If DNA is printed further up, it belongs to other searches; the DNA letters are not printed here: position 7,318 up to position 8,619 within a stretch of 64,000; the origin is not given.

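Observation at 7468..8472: Aspartate-semialdehyde dehydrogenase-fold protein with every catalytic motif replaced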

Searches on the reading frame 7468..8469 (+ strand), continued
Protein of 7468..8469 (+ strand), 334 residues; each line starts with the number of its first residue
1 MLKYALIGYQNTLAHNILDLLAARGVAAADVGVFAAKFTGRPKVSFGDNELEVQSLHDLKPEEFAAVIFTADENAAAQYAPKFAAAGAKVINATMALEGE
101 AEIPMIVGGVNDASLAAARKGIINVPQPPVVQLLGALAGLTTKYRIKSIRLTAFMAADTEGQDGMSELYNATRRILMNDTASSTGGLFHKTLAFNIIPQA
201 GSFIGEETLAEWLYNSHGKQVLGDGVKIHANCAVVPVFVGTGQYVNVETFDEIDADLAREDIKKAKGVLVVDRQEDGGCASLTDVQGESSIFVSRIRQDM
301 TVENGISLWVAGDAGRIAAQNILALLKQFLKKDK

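Call 38: search_protein_families(library=ncbifam, proteins=[P0121, P0123, P0127, P0130, P0131, P0134, P0135, P0137, P0138, P0144], max_evalue=1e-10)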
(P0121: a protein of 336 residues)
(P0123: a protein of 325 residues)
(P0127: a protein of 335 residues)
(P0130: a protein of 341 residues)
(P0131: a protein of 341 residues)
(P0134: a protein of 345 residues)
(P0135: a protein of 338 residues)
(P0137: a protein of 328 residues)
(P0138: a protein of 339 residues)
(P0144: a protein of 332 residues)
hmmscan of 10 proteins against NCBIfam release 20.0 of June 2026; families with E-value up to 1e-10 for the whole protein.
P0121 (336 aa): 8 families
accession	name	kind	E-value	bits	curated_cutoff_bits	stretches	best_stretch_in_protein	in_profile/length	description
NF011456.0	PRK14874.1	equivalog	5.2e-86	288.8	223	1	3-334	6-343/346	aspartate-semialdehyde dehydrogenase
TIGR01296.1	asd_B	equivalog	3.8e-77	259.7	324.2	1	3-333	1-338/339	aspartate-semialdehyde dehydrogenase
NF004224.0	PRK05671.1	equivalog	1e-51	176.4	284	1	3-332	6-332/336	aspartate-semialdehyde dehydrogenase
NF005957.0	PRK08040.1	equivalog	7.9e-50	170.2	273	1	3-332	6-331/336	aspartate-semialdehyde dehydrogenase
NF005229.0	PRK06728.1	equivalog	1.7e-44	152.1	628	1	3-333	7-343/347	aspartate-semialdehyde dehydrogenase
NF005368.0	PRK06901.1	equivalog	1e-21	77.5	437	1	69-330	71-317/323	oxidoreductase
NF006416.0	PRK08664.1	subfamily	5.9e-12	45.4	232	0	51-167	63-187/350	aspartate-semialdehyde dehydrogenase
TIGR00978.1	asd_EA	equivalog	1.8e-11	43.7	301.2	0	50-167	59-185/342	aspartate-semialdehyde dehydrogenase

P0123 (325 aa): 7 families
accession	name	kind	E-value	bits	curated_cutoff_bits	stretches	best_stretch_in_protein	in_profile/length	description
NF011456.0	PRK14874.1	equivalog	1.8e-90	303.4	223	1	3-323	6-339/346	aspartate-semialdehyde dehydrogenase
TIGR01296.1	asd_B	equivalog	1e-81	274.7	324.2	1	6-324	4-336/339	aspartate-semialdehyde dehydrogenase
NF004224.0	PRK05671.1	equivalog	7.8e-54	183.4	284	1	5-322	8-329/336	aspartate-semialdehyde dehydrogenase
NF005229.0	PRK06728.1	equivalog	8.7e-45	153.1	628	1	5-323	9-340/347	aspartate-semialdehyde dehydrogenase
NF005957.0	PRK08040.1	equivalog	5.4e-44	151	273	1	5-323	8-329/336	aspartate-semialdehyde dehydrogenase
NF005368.0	PRK06901.1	equivalog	1.4e-14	54.1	437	1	74-284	78-273/323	oxidoreductase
TIGR00978.1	asd_EA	equivalog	5.2e-14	52.1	301.2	0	50-162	56-185/342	aspartate-semialdehyde dehydrogenase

P0127 (335 aa): 9 families
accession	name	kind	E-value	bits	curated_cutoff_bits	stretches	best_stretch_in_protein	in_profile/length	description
NF011456.0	PRK14874.1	equivalog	6.3e-97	324.7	223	1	2-333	4-343/346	aspartate-semialdehyde dehydrogenase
TIGR01296.1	asd_B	equivalog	6.8e-93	311.4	324.2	1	4-332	1-338/339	aspartate-semialdehyde dehydrogenase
NF004224.0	PRK05671.1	equivalog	8.5e-69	232.5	284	1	4-334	6-335/336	aspartate-semialdehyde dehydrogenase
NF005957.0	PRK08040.1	equivalog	5.4e-66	223.3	273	1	4-335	6-335/336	aspartate-semialdehyde dehydrogenase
NF005229.0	PRK06728.1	equivalog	1e-59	202.2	628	1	4-333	7-344/347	aspartate-semialdehyde dehydrogenase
NF005368.0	PRK06901.1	equivalog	7.4e-30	104.2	437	1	43-332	46-320/323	oxidoreductase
NF006416.0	PRK08664.1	subfamily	1.7e-22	80.1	232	1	2-167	3-187/350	aspartate-semialdehyde dehydrogenase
TIGR00978.1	asd_EA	equivalog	4.2e-22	78.7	301.2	1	4-167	2-185/342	aspartate-semialdehyde dehydrogenase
NF005144.0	PRK06598.1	subfamily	4.6e-11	42.5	198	0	178-329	209-366/369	aspartate-semialdehyde dehydrogenase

P0130 (341 aa): 10 families
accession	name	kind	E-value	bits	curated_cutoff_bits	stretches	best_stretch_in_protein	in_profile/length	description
NF011456.0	PRK14874.1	equivalog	3.7e-80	269.5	223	1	2-333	4-342/346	aspartate-semialdehyde dehydrogenase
TIGR01296.1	asd_B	equivalog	8.9e-76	255.2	324.2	1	4-333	1-338/339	aspartate-semialdehyde dehydrogenase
NF004224.0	PRK05671.1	equivalog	5.6e-50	170.7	284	1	4-334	6-334/336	aspartate-semialdehyde dehydrogenase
NF005229.0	PRK06728.1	equivalog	4.2e-43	147.5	628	1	5-332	8-342/347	aspartate-semialdehyde dehydrogenase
NF005957.0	PRK08040.1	equivalog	3.2e-39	135.3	273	1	4-333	6-332/336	aspartate-semialdehyde dehydrogenase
NF005144.0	PRK06598.1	subfamily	1.2e-21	77.3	198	1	183-330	213-366/369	aspartate-semialdehyde dehydrogenase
TIGR00978.1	asd_EA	equivalog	8e-18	64.6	301.2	0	4-168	2-185/342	aspartate-semialdehyde dehydrogenase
NF005368.0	PRK06901.1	equivalog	2.5e-17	63.1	437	1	30-332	32-319/323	oxidoreductase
TIGR01745.1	asd_gamma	equivalog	3.3e-16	59.2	402.9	1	185-329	214-363/366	aspartate-semialdehyde dehydrogenase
NF006416.0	PRK08664.1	subfamily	9.4e-16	57.9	232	0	4-169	5-188/350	aspartate-semialdehyde dehydrogenase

P0131 (341 aa): 11 families
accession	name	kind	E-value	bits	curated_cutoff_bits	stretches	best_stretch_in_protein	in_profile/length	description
NF011456.0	PRK14874.1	equivalog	3.4e-105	351.9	223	1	2-332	4-341/346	aspartate-semialdehyde dehydrogenase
TIGR01296.1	asd_B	equivalog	1.7e-100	336.5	324.2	1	5-330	2-335/339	aspartate-semialdehyde dehydrogenase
NF004224.0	PRK05671.1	equivalog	1.4e-60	205.5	284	1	4-328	6-328/336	aspartate-semialdehyde dehydrogenase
NF005957.0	PRK08040.1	equivalog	3.7e-58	197.6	273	1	5-332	7-331/336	aspartate-semialdehyde dehydrogenase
NF005229.0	PRK06728.1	equivalog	3.5e-52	177.4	628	1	4-335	7-345/347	aspartate-semialdehyde dehydrogenase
TIGR00978.1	asd_EA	equivalog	5.1e-23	81.7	301.2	1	4-167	2-184/342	aspartate-semialdehyde dehydrogenase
NF005368.0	PRK06901.1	equivalog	2.7e-22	79.4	437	1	8-333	9-320/323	oxidoreductase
NF006416.0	PRK08664.1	subfamily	2.8e-21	76.1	232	1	2-167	3-186/350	aspartate-semialdehyde dehydrogenase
NF005144.0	PRK06598.1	subfamily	3.5e-18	65.9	198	0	180-321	210-357/369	aspartate-semialdehyde dehydrogenase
TIGR01745.1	asd_gamma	equivalog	6.1e-13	48.5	402.9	0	5-178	3-182/366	aspartate-semialdehyde dehydrogenase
TIGR01850.1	argC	equivalog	3.1e-12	46.4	233.6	0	4-168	2-189/345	N-acetyl-gamma-glutamyl-phosphate reductase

P0134 (345 aa): 8 families
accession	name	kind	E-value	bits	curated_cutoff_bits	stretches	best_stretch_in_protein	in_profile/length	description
NF011456.0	PRK14874.1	equivalog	2.7e-80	270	223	1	10-334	6-336/346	aspartate-semialdehyde dehydrogenase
TIGR01296.1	asd_B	equivalog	2e-72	244.1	324.2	1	11-334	2-332/339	aspartate-semialdehyde dehydrogenase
NF004224.0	PRK05671.1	equivalog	5.3e-49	167.5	284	1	11-334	7-327/336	aspartate-semialdehyde dehydrogenase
NF005957.0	PRK08040.1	equivalog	5.8e-43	147.6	273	1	10-326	6-317/336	aspartate-semialdehyde dehydrogenase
NF005229.0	PRK06728.1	equivalog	1.4e-33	116.2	628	1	11-332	8-335/347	aspartate-semialdehyde dehydrogenase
NF005368.0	PRK06901.1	equivalog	1.7e-16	60.3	437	1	14-336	9-316/323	oxidoreductase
TIGR00978.1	asd_EA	equivalog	9.3e-13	47.9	301.2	1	59-175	61-185/342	aspartate-semialdehyde dehydrogenase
NF006416.0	PRK08664.1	subfamily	8.1e-12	45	232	0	60-175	65-187/350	aspartate-semialdehyde dehydrogenase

P0135 (338 aa): 9 families
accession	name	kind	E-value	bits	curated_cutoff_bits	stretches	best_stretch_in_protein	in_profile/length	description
NF011456.0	PRK14874.1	equivalog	1.1e-104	350.2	223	1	2-336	4-344/346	aspartate-semialdehyde dehydrogenase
TIGR01296.1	asd_B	equivalog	2e-97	326.3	324.2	1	4-334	1-338/339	aspartate-semialdehyde dehydrogenase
NF004224.0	PRK05671.1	equivalog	9.6e-83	278.4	284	1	2-336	4-335/336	aspartate-semialdehyde dehydrogenase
NF005957.0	PRK08040.1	equivalog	1.3e-72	245.1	273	1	3-337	5-335/336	aspartate-semialdehyde dehydrogenase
NF005229.0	PRK06728.1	equivalog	9.1e-53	179.3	628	1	4-335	7-344/347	aspartate-semialdehyde dehydrogenase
NF005368.0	PRK06901.1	equivalog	9.9e-27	94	437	1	2-335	4-321/323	oxidoreductase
NF006416.0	PRK08664.1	subfamily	1e-24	87.4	232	1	2-169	3-187/350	aspartate-semialdehyde dehydrogenase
TIGR00978.1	asd_EA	equivalog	9.9e-24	84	301.2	1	3-168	1-184/342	aspartate-semialdehyde dehydrogenase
TIGR01850.1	argC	equivalog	3.3e-11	43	233.6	0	4-168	2-188/345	N-acetyl-gamma-glutamyl-phosphate reductase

P0137 (328 aa): 6 families
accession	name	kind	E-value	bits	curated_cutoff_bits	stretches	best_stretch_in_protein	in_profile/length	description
NF011456.0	PRK14874.1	equivalog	1.2e-56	192.3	223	1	17-327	17-342/346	aspartate-semialdehyde dehydrogenase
TIGR01296.1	asd_B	equivalog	1.5e-47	162.4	324.2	1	17-328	12-339/339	aspartate-semialdehyde dehydrogenase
NF005957.0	PRK08040.1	equivalog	7.9e-38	130.8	273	1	18-327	18-332/336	aspartate-semialdehyde dehydrogenase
NF004224.0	PRK05671.1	equivalog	4.3e-37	128.3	284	1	8-327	7-333/336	aspartate-semialdehyde dehydrogenase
NF005229.0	PRK06728.1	equivalog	5.1e-18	65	628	1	19-326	20-342/347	aspartate-semialdehyde dehydrogenase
NF005368.0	PRK06901.1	equivalog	1.3e-13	50.8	437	1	88-327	89-320/323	oxidoreductase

P0138 (339 aa): 8 families
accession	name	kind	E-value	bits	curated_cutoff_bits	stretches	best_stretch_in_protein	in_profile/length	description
NF011456.0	PRK14874.1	equivalog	3.2e-91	305.9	223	1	2-333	4-342/346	aspartate-semialdehyde dehydrogenase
TIGR01296.1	asd_B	equivalog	3.4e-85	286.1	324.2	1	4-331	1-336/339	aspartate-semialdehyde dehydrogenase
NF004224.0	PRK05671.1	equivalog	1.4e-80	271.3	284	1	4-331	6-331/336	aspartate-semialdehyde dehydrogenase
NF005957.0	PRK08040.1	equivalog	2.9e-63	214.4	273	1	2-331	4-330/336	aspartate-semialdehyde dehydrogenase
NF005229.0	PRK06728.1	equivalog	1.5e-50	172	628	1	2-333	5-343/347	aspartate-semialdehyde dehydrogenase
NF005368.0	PRK06901.1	equivalog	8.6e-22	77.7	437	1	17-332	18-319/323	oxidoreductase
TIGR00978.1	asd_EA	equivalog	5.8e-15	55.2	301.2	1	4-169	2-186/342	aspartate-semialdehyde dehydrogenase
NF006416.0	PRK08664.1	subfamily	1.4e-11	44.2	232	0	48-169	60-188/350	aspartate-semialdehyde dehydrogenase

P0144 (332 aa): 7 families
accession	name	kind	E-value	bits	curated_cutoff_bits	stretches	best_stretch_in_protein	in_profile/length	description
NF011456.0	PRK14874.1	equivalog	2.2e-49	168.3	223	1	45-322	46-330/346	aspartate-semialdehyde dehydrogenase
TIGR01296.1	asd_B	equivalog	4.3e-48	164.2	324.2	1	41-322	37-326/339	aspartate-semialdehyde dehydrogenase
NF004224.0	PRK05671.1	equivalog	2.4e-36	125.9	284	1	46-322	47-321/336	aspartate-semialdehyde dehydrogenase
NF005957.0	PRK08040.1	equivalog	3e-31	109.1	273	1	46-322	47-320/336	aspartate-semialdehyde dehydrogenase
NF005229.0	PRK06728.1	equivalog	7.3e-21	74.4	628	1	53-321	56-330/347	aspartate-semialdehyde dehydrogenase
NF005144.0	PRK06598.1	subfamily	9.9e-15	54.5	198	1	177-321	206-356/369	aspartate-semialdehyde dehydrogenase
NF005368.0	PRK06901.1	equivalog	2.1e-11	43.6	437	1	59-319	60-305/323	oxidoreductase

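Call 39: search_solved_structures(query=P0210, max_evalue=0.00001, show_alignments=2)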
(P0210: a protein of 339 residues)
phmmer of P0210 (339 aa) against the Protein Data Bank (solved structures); distinct sequences matched with E-value up to 0.00001: 10.
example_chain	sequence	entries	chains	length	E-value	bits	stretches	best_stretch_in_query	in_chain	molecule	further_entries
2qz9_A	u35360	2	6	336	2.7e-89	302.6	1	5-338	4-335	Aspartate-semialdehyde dehydrogenase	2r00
2hjs_A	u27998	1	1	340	1.3e-68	234.7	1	2-339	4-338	USG-1 protein homolog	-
8juo_A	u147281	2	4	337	9.2e-55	189.2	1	6-335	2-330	Aspartate-semialdehyde dehydrogenase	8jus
2gyy_A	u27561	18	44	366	6.5e-54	186.4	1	7-334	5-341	Aspartate beta-semialdehyde dehydrogenase | Aspartate-semialdehyde dehydrogenase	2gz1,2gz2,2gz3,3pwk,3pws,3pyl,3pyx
2yv3_A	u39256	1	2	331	3.8e-53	183.9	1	7-335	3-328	Aspartate-semialdehyde dehydrogenase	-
3vos_A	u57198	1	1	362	3e-51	177.7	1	5-334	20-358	Aspartate-semialdehyde dehydrogenase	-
3tz6_A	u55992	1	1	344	3.2e-51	177.6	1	6-334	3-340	Aspartate-semialdehyde dehydrogenase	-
1ys4_A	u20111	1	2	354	1.9e-13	53.6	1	5-173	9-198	Aspartate-semialdehyde dehydrogenase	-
4woj_A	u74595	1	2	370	2.7e-08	36.7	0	185-307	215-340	Aspartate semialdehyde dehydrogenase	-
7skb_A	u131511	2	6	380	3.8e-08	36.2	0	7-180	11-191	Aspartate-semialdehyde dehydrogenase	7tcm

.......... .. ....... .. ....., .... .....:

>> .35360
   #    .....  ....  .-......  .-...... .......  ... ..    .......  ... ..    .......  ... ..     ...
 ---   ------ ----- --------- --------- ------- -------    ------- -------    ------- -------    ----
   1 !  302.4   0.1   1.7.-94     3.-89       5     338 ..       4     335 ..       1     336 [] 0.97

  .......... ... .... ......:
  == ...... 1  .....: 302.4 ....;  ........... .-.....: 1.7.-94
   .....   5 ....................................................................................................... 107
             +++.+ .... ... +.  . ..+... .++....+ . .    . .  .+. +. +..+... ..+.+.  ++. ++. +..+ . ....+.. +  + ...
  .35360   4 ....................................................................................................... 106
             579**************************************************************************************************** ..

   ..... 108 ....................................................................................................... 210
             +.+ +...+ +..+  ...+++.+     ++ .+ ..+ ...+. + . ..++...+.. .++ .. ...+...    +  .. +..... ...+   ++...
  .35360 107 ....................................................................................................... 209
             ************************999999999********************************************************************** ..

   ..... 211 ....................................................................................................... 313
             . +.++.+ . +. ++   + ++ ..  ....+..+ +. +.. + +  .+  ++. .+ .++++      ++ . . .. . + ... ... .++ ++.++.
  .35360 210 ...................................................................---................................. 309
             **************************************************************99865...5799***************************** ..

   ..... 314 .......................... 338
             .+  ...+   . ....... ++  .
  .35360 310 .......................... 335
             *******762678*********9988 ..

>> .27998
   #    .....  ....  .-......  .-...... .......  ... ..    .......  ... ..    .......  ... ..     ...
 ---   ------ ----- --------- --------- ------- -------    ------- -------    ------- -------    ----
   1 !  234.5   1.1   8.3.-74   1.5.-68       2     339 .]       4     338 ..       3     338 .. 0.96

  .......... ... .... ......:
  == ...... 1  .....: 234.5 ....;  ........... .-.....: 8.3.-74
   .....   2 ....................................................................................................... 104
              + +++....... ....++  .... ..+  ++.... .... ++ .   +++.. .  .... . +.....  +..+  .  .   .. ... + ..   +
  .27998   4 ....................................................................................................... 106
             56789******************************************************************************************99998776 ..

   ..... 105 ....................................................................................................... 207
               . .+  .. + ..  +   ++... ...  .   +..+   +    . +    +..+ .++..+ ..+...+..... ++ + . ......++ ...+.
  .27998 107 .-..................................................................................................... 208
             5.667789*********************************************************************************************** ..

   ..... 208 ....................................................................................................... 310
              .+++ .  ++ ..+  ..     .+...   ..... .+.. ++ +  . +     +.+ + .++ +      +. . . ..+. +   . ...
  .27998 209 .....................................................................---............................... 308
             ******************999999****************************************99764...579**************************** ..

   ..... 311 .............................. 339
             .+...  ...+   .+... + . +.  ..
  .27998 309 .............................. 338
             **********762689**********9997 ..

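Call 40: find_encoding_contigs(protein=P0126, flank=6000, max_places=2)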
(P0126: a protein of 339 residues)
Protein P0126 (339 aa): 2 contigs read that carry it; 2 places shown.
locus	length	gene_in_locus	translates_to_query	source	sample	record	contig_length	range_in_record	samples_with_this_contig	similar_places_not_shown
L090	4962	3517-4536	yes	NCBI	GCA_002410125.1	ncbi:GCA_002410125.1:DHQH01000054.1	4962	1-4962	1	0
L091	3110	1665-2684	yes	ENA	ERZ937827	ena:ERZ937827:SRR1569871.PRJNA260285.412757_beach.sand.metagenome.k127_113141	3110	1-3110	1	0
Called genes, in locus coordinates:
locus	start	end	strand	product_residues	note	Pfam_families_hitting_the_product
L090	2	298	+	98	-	?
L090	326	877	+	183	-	PF01782:RimM, PF24986:PRC_RimM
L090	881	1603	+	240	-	PF01746:tRNA_m1G_MT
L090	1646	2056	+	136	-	PF01245:Ribosomal_L19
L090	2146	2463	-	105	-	-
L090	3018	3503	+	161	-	PF00180:Iso_dh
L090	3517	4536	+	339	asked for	PF01118:Semialdhyde_dh, PF02774:Semialdhyde_dhC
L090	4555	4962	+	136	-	?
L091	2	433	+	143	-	?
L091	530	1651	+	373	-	PF00180:Iso_dh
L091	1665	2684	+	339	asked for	PF01118:Semialdhyde_dh, PF02774:Semialdhyde_dhC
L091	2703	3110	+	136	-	?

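Call 41: find_encoding_contigs(protein=P0133, flank=6000, max_places=2)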
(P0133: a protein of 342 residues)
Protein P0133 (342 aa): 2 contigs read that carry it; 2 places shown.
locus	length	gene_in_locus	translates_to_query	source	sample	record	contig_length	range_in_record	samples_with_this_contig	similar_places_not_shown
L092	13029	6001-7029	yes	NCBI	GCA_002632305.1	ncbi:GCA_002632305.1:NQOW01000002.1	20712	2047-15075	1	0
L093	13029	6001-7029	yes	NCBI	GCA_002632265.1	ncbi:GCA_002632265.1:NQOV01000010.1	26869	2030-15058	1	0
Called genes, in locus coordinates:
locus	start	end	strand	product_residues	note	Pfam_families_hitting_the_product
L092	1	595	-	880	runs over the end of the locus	?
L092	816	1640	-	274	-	PF18306:LDcluster4, PF03641:Lysine_decarbox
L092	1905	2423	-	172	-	PF01066:CDP-OH_P_transf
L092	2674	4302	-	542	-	PF11638:DnaA_N (weak), PF00308:Bac_DnaA, PF01695:IstB_IS21 (faint), PF08299:Bac_DnaA_C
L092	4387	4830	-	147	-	-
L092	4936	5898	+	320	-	PF00494:SQS_PSY (weak)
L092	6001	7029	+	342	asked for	PF01118:Semialdhyde_dh, PF02774:Semialdhyde_dhC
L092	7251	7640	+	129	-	PF03840:SecG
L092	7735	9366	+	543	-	PF06418:CTP_synth_N, PF00117:GATase, PF07722:Peptidase_C26 (faint)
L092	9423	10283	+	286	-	PF00793:DAHP_synth_1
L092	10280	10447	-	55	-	-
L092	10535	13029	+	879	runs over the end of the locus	PF00563:EAL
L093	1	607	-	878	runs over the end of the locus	?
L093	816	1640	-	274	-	PF18306:LDcluster4, PF03641:Lysine_decarbox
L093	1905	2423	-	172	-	PF01066:CDP-OH_P_transf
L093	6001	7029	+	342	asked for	PF01118:Semialdhyde_dh, PF02774:Semialdhyde_dhC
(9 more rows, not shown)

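Call 42: find_encoding_contigs(protein=P0151, flank=6000, max_places=2)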
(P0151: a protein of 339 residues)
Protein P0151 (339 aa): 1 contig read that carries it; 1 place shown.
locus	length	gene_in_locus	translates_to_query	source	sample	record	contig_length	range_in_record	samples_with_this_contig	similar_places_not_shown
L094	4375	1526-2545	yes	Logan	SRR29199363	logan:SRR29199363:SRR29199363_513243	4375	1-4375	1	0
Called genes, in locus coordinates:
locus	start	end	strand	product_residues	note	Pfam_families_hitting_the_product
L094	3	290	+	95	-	?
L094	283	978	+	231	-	PF01746:tRNA_m1G_MT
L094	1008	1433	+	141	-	PF01245:Ribosomal_L19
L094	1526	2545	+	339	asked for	PF01118:Semialdhyde_dh, PF02774:Semialdhyde_dhC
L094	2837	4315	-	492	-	PF06418:CTP_synth_N, PF00117:GATase, PF07722:Peptidase_C26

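Call 66: find_encoding_contigs(protein=P0072, flank=5000, max_places=2)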
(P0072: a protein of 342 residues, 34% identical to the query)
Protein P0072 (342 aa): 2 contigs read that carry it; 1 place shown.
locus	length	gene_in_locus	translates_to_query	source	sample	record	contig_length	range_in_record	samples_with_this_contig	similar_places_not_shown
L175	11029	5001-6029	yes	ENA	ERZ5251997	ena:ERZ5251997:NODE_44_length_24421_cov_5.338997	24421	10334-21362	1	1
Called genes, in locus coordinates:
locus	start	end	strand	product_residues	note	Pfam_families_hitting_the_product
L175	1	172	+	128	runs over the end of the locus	PF01850:PIN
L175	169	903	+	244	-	PF01746:tRNA_m1G_MT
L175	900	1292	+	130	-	PF01245:Ribosomal_L19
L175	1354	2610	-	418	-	PF07885:Ion_trans_2, PF02254:TrkA_N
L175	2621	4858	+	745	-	PF26549:Tricorn_N (weak), PF00930:DPPIV_N, PF12146:Hydrolase_4 (faint), PF02129:Peptidase_S15 (faint), PF00326:Peptidase_S9, PF01738:DLH (weak)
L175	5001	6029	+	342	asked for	PF01118:Semialdhyde_dh, PF02774:Semialdhyde_dhC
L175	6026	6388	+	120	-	PF01502:PRA-CH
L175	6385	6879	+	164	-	-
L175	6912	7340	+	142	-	PF00376:MerR, PF13411:MerR_1, PF09278:MerR-DNA-bind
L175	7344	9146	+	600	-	PF02771:Acyl-CoA_dh_N, PF02770:Acyl-CoA_dh_M, PF00441:Acyl-CoA_dh_1, PF22924:ACOX_C_alpha1 (weak), PF12806:Acyl-CoA_dh_C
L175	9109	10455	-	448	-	PF07486:Hydrolase_2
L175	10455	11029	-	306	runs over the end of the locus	PF00291:PALP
